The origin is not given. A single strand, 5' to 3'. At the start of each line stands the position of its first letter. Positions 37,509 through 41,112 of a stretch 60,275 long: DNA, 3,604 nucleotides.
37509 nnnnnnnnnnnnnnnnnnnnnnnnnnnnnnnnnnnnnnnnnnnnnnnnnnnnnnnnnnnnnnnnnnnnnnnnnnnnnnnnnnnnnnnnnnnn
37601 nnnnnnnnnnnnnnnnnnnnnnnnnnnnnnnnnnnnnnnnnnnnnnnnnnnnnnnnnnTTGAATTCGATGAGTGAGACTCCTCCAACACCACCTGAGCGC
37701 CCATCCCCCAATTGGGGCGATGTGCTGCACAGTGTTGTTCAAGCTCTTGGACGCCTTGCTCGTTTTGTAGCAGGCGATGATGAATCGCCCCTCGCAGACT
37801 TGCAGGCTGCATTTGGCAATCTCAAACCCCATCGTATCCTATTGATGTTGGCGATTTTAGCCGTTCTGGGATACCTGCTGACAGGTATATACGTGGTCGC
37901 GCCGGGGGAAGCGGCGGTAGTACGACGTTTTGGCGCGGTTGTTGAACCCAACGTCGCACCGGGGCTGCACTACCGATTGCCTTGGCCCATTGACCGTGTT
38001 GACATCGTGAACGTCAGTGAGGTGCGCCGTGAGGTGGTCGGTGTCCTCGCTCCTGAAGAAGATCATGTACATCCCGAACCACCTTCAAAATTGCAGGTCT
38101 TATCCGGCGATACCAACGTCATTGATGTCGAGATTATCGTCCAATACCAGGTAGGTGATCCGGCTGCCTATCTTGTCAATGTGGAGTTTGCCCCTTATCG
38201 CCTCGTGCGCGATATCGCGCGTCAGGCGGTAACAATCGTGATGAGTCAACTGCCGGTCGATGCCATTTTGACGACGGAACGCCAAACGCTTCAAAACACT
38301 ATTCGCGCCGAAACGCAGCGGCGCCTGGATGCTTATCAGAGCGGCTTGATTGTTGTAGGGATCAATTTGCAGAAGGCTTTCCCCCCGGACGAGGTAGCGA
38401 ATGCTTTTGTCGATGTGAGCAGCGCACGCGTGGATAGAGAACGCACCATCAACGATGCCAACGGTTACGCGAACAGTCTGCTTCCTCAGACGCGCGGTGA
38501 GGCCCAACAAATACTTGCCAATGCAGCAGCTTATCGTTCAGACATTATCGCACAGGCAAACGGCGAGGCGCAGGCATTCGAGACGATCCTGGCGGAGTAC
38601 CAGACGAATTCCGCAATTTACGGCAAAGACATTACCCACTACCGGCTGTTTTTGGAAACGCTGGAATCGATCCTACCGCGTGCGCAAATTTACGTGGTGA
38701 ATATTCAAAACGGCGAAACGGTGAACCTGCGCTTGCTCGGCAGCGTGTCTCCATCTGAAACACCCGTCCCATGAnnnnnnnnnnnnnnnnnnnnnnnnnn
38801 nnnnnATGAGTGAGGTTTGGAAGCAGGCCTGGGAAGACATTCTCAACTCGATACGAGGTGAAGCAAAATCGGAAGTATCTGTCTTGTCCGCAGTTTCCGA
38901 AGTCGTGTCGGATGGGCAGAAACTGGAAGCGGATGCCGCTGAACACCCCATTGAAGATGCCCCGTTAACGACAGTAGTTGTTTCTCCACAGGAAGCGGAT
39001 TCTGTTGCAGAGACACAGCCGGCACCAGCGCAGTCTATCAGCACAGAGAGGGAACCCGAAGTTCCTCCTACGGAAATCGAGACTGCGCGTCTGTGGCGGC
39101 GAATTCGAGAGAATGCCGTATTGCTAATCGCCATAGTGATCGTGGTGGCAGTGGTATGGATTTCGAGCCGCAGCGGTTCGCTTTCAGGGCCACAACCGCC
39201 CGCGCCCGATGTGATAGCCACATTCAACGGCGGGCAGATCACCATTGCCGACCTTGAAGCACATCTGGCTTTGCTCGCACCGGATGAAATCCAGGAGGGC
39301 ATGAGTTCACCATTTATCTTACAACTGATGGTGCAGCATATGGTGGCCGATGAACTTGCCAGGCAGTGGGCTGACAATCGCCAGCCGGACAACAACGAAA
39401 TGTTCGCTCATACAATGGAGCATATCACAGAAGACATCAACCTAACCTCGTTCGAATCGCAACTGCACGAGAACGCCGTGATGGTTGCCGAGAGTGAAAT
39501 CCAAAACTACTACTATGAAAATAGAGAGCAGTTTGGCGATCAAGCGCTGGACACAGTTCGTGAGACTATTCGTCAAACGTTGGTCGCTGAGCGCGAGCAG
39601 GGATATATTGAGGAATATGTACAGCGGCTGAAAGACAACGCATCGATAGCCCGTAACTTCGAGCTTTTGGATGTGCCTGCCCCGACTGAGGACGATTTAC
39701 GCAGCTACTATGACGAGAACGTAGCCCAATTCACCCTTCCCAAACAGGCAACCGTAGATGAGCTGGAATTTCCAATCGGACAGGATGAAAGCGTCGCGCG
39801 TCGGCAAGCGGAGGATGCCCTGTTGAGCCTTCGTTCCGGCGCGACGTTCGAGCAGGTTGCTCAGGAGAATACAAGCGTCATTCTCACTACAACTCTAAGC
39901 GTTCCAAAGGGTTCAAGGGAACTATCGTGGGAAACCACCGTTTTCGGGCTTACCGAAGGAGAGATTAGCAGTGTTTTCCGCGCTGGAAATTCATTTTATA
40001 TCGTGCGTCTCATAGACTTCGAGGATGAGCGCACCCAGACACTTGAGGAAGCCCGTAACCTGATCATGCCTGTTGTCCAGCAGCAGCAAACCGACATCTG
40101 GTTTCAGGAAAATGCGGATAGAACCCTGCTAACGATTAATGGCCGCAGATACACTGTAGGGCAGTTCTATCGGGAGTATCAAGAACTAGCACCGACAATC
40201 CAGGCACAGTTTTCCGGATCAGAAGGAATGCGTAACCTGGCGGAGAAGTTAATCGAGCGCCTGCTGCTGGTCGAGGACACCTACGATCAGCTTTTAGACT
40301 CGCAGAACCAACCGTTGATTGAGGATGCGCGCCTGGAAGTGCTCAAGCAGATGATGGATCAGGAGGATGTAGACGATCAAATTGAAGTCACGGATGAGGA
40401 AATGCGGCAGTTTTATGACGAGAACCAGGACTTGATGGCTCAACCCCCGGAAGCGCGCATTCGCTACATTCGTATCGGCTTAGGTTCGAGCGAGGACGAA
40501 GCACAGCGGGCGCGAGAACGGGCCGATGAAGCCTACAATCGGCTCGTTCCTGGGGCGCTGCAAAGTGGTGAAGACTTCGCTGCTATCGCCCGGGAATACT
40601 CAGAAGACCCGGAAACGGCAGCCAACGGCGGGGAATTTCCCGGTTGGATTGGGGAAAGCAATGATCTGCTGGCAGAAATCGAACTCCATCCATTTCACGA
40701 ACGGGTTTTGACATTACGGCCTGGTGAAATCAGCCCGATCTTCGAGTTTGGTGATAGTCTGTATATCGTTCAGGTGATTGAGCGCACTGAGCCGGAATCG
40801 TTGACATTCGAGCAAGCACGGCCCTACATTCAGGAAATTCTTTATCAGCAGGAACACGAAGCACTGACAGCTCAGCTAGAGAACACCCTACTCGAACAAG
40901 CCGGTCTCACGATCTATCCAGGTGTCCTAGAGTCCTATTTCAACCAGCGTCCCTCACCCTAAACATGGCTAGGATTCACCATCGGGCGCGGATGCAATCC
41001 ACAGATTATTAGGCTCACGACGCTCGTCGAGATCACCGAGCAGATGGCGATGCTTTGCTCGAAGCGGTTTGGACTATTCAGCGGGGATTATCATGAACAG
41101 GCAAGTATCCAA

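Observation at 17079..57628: Recurrent palindrome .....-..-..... fixed 24 nt upstream of TAnnnT hexamers in front of at least seven operons: candidate island-wide regulon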

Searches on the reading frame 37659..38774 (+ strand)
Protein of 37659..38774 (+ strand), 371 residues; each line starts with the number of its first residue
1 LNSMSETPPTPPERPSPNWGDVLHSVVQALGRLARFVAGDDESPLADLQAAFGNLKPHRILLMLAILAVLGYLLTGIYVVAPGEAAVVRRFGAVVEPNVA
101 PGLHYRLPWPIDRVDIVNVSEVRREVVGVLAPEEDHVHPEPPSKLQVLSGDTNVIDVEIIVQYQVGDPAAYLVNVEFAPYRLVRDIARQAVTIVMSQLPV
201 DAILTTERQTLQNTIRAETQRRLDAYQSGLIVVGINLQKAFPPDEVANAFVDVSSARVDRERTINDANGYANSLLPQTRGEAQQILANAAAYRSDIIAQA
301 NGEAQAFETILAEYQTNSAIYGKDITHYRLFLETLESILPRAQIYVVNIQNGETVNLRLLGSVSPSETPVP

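Call 8: search_protein_families(library=pfam, proteins=[window:37659-38774:+])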
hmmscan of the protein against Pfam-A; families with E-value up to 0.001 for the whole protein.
window:37659-38774:+ (371 aa): 1 family
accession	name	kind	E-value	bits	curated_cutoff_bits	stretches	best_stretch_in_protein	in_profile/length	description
PF01145.31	Band_7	-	4.8e-20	72.8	23.6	1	79-268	2-173/176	SPFH domain / Band 7 family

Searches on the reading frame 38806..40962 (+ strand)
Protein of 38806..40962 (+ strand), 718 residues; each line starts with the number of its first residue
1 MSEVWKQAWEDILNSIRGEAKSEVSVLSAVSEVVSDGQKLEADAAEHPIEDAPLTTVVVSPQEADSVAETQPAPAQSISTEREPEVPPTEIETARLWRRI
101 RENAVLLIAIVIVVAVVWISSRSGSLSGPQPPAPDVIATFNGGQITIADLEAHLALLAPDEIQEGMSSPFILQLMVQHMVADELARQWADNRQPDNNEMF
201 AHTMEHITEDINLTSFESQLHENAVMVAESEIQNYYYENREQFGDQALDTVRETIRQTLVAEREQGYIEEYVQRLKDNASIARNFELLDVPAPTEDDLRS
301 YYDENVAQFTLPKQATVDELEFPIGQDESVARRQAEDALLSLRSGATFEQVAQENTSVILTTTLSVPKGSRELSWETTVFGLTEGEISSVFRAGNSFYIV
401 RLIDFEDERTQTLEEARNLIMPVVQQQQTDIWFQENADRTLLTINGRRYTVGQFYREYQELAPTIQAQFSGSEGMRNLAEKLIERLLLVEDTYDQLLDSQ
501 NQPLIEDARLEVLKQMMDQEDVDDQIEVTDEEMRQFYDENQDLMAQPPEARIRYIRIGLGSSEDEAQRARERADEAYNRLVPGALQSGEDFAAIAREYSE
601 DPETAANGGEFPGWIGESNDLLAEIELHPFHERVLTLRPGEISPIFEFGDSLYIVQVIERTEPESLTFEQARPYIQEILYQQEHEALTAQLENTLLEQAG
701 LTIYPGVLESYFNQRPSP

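Call 8: search_protein_families(library=pfam, proteins=[window:38806-40962:+])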
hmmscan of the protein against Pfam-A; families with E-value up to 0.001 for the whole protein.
window:38806-40962:+ (718 aa): 3 families
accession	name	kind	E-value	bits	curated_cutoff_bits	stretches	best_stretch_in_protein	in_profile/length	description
PF13145.12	Rotamase_2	-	3.7e-36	125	27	2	293-418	1-121/121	PPIC-type PPIASE domain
PF13616.12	Rotamase_3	-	5e-18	66.2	22.5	1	535-660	5-115/116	PPIC-type PPIASE domain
PF00639.27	Rotamase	-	2.6e-16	60.8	21.7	1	561-658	10-96/97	PPIC-type PPIASE domain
